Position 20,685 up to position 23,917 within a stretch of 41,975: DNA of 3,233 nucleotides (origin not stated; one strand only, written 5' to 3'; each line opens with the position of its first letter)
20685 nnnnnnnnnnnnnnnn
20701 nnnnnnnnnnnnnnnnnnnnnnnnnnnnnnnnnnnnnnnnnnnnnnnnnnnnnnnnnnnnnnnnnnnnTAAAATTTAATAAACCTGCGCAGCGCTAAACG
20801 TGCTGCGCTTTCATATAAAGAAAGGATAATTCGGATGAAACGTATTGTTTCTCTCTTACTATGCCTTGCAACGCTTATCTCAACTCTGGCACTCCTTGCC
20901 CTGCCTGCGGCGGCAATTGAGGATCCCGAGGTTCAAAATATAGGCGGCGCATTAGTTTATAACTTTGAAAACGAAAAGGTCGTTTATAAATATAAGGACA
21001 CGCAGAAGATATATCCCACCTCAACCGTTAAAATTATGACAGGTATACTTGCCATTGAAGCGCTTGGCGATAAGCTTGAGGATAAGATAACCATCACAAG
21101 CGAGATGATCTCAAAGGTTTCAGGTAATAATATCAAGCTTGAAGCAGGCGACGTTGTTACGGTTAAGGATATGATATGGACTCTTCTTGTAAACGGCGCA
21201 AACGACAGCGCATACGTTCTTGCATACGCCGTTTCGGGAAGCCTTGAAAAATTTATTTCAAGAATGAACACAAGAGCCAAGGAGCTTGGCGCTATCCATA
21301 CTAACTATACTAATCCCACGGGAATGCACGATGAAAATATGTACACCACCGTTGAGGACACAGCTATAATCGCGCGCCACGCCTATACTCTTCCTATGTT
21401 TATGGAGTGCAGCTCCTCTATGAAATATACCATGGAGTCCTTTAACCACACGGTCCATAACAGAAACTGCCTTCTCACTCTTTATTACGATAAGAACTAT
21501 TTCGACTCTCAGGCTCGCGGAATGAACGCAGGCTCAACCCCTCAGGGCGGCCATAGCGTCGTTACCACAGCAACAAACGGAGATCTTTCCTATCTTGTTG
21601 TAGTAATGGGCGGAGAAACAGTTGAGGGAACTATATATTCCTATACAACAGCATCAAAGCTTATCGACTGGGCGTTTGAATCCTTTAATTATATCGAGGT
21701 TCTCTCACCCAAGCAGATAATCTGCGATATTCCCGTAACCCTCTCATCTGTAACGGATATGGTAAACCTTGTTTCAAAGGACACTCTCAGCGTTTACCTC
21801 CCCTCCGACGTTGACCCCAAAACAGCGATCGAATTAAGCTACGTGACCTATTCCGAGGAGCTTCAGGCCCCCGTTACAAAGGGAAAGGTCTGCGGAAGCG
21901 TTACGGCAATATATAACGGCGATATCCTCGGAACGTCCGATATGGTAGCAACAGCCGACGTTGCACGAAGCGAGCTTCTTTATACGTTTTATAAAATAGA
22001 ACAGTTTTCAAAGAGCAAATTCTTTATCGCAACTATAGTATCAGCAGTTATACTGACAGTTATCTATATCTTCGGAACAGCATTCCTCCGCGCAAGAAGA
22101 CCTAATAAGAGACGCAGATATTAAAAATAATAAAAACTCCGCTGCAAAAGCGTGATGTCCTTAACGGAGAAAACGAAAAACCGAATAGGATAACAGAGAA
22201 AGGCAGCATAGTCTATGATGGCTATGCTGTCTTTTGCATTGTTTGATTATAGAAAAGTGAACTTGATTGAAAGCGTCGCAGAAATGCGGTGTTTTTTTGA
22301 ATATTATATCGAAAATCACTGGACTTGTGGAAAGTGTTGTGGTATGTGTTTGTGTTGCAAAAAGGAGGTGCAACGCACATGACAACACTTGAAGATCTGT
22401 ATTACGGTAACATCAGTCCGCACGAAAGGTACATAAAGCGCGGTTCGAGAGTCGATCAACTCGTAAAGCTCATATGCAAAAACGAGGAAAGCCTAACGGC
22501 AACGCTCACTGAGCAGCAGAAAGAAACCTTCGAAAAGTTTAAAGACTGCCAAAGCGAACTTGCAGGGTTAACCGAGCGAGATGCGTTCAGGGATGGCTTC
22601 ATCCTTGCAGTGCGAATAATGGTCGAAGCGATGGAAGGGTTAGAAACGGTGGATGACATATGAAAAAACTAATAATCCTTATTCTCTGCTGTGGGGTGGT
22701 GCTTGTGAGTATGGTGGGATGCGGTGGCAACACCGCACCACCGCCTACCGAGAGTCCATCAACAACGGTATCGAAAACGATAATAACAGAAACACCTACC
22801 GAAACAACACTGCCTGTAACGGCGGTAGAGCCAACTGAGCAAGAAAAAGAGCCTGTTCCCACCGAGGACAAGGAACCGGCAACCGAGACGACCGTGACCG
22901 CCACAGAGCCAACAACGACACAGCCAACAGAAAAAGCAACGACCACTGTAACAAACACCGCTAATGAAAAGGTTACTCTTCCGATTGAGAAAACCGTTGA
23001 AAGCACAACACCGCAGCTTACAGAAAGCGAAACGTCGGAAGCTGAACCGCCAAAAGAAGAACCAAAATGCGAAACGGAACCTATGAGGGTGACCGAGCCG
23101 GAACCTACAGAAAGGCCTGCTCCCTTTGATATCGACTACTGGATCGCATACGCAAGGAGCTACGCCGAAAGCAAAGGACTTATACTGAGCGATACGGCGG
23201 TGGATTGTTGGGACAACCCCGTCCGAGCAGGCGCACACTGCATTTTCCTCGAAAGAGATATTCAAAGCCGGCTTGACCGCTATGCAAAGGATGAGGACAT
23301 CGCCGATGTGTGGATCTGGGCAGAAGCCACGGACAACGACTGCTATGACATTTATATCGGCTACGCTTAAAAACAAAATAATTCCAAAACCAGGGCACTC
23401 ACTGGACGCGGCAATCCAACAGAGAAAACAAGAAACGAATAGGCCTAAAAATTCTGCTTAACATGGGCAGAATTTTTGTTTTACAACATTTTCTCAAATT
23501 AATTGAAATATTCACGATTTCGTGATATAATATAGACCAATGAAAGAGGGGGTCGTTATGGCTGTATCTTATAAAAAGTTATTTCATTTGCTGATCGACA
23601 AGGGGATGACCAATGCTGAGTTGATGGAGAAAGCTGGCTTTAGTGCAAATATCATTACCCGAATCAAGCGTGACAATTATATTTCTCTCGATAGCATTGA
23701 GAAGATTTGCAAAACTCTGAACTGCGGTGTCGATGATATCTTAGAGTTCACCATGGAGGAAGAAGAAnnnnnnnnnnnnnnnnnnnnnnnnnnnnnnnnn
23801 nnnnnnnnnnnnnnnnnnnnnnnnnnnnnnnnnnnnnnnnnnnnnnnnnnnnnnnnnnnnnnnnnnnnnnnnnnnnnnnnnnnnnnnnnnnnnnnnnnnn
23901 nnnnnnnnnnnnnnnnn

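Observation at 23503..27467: Operator-controlled HTH translationally coupled to a giant bitopic membrane protein, followed by an Abi-like gene, in one transcription unit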

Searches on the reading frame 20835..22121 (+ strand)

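Call 10: search_protein_families(library=pfam, proteins=[window:20835-22121:+], max_evalue=0.001)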
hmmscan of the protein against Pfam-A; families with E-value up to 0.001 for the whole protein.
window:20835-22121:+ (429 aa): 4 families
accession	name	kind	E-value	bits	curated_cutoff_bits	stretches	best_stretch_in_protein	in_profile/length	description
PF00768.25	Peptidase_S11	-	2.8e-34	119.1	27.6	1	38-261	14-238/239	D-alanyl-D-alanine carboxypeptidase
PF13354.11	Beta-lactamase2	-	2e-07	31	22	1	40-177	3-140/214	Beta-lactamase enzyme family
PF07943.18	PBP5_C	-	1.1e-06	29.1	21.2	1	307-377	23-90/91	Penicillin-binding protein 5, C-terminal domain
PF02113.21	Peptidase_S13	-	1.1e-06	28.2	22.8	1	26-82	7-64/444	D-Ala-D-Ala carboxypeptidase 3 (S13) family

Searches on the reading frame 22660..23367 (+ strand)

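Call 5: search_protein_families(library=pfam, proteins=[window:22660-23367:+], max_evalue=0.1)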
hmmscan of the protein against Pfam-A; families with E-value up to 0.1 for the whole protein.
window:22660-23367:+ (236 aa): 1 family
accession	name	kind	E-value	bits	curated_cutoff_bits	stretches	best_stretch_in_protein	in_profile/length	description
PF21827.1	New_glue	-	0.077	13.2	31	1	1-51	1-53/94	New glue protein family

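Call 7: search_protein_families(library=padloc, proteins=[window:22660-23367:+], max_evalue=0.1)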
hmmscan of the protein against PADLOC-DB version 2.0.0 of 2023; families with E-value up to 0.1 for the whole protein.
window:22660-23367:+ (236 aa): 1 family
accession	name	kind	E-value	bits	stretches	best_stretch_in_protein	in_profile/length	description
PDLC04061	PD-T4-6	-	0.033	11.7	1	4-147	364-501/510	-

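Call 8: search_protein_families(library=ncbifam, proteins=[window:22660-23367:+], max_evalue=0.1)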
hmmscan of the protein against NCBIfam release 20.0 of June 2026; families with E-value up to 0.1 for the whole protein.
window:22660-23367:+ (236 aa): 4 families
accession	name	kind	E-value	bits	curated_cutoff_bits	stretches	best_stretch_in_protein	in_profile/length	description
NF050142.1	PG1828_fam_lipo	equivalog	0.0044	17.7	50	1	1-46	1-46/59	PG1828 family lipoprotein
NF033761.1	gliding_GltJ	equivalog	0.0079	15.3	450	1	8-154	376-527/671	adventurous gliding motility protein GltJ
NF008975.0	PRK12323.1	equivalog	0.042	12.6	875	1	22-185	369-522/709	DNA polymerase III subunit gamma/tau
NF011531.0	PRK14971.1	equivalog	0.044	12.6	685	1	31-168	373-513/614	DNA polymerase III subunit gamma/tau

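Call 9: search_protein_families(library=phrogs, proteins=[window:22660-23367:+], max_evalue=0.1)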
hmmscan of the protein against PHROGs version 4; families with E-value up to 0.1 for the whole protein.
window:22660-23367:+ (236 aa): 1 family
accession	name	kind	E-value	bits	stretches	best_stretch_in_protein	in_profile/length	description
phrog_18851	-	unknown function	0.063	14.4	0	1-46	1-45/125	-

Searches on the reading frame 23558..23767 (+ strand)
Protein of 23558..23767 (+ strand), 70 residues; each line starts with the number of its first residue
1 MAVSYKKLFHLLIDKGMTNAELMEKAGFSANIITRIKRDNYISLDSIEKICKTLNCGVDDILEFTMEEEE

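Call 5: search_protein_families(library=pfam, proteins=[window:23558-23767:+], max_evalue=0.1)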
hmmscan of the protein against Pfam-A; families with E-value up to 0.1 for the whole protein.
window:23558-23767:+ (70 aa): 4 families
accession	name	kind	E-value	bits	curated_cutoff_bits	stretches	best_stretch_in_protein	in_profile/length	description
PF13443.12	HTH_26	-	5.5e-17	62.2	22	1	8-65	2-61/63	Cro/C1-type HTH DNA-binding domain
PF01381.28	HTH_3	-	1.6e-05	25.3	23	1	14-60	7-54/55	Helix-turn-helix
PF12844.13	HTH_19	-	0.018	15.4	30.2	1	10-55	6-52/64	Helix-turn-helix domain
PF01371.25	Trp_repressor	-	0.035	14.6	27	1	8-38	41-71/88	Trp repressor protein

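Call 7: search_protein_families(library=padloc, proteins=[window:23558-23767:+], max_evalue=0.1)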
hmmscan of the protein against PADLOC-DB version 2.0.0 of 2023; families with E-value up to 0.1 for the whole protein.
window:23558-23767:+ (70 aa): 7 families
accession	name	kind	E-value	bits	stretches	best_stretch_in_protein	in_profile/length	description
PDLC04775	PDC-M69A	-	3e-05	22.5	1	7-66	11-71/113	-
PDLC02926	HTH_VI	-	0.00012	20.2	1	15-69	13-68/92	-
PDLC03665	Control_protein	-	0.00031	18.9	1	16-66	22-73/77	control protein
PDLC03668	Control_protein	-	0.0011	17.5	1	11-66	16-70/79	control protein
PDLC03946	RmrA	-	0.0026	14.6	1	15-58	14-58/357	-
PDLC03951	RmrA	-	0.012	12.6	1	7-68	12-74/400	-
PDLC04142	capH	-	0.023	13.7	1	8-68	11-68/103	capH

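Call 8: search_protein_families(library=ncbifam, proteins=[window:23558-23767:+], max_evalue=0.1)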
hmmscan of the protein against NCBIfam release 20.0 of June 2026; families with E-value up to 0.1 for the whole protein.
window:23558-23767:+ (70 aa): 4 families
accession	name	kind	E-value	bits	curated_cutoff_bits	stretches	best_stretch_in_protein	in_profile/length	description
NF000090.1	trans_reg_VanU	equivalog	3.1e-13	49.8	150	1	1-65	1-65/75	glycopeptide resistance transcriptional regulator VanU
NF010465.0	PRK13890.1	equivalog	0.00026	21.1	96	1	5-65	7-68/121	conjugal transfer protein TrbA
NF041951.1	phage_RstR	subfamily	0.0043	17.3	80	1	6-68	5-68/108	RstR family transcriptional repressor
NF041575.1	antitoxPezA_Strep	equivalog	0.065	13.2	290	1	14-62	12-61/158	type II toxin-antitoxin system antitoxin PezA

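Call 9: search_protein_families(library=phrogs, proteins=[window:23558-23767:+], max_evalue=0.1)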
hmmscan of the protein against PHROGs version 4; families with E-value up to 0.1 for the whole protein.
window:23558-23767:+ (70 aa): 12 families
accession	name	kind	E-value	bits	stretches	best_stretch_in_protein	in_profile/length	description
phrog_8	-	transcription regulation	3.1e-09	37.7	1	11-69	84-143/346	transcriptional regulator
phrog_3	-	transcription regulation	5.1e-07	30.8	1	5-66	90-152/430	transcriptional repressor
phrog_4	-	transcription regulation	0.00019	21.5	1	7-66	140-196/400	transcriptional repressor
phrog_1373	-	transcription regulation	0.0012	19.9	1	13-57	73-118/166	transcriptional regulator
phrog_7241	-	transcription regulation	0.0028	18.7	1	15-62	73-121/122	transcriptional regulator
phrog_725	-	transcription regulation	0.0043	18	1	17-55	26-59/101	CII-like regulator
phrog_4583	-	transcription regulation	0.018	16.1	1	14-68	21-76/81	transcriptional repressor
phrog_8339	-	unknown function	0.027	15.6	1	4-52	23-69/80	-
phrog_2439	-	transcription regulation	0.039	13.8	1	7-58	11-63/367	transcriptional regulator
phrog_6831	-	transcription regulation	0.04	14.9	1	6-50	8-54/68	transcriptional regulator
phrog_5823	-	transcription regulation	0.049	13.8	1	15-61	18-66/404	transcriptional regulator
phrog_147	-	transcription regulation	0.097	14.1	0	6-52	7-55/100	transcriptional regulator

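Call 82: search_solved_structures(query=window:23558-23767:+, max_evalue=0.001)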
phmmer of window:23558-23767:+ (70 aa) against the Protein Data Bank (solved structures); distinct sequences matched with E-value up to 0.001: 1.
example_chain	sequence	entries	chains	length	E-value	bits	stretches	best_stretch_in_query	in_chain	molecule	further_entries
3tyr_A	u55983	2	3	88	1.1e-09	41.2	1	1-64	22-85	Transcriptional regulator | Predicted transcriptional regulator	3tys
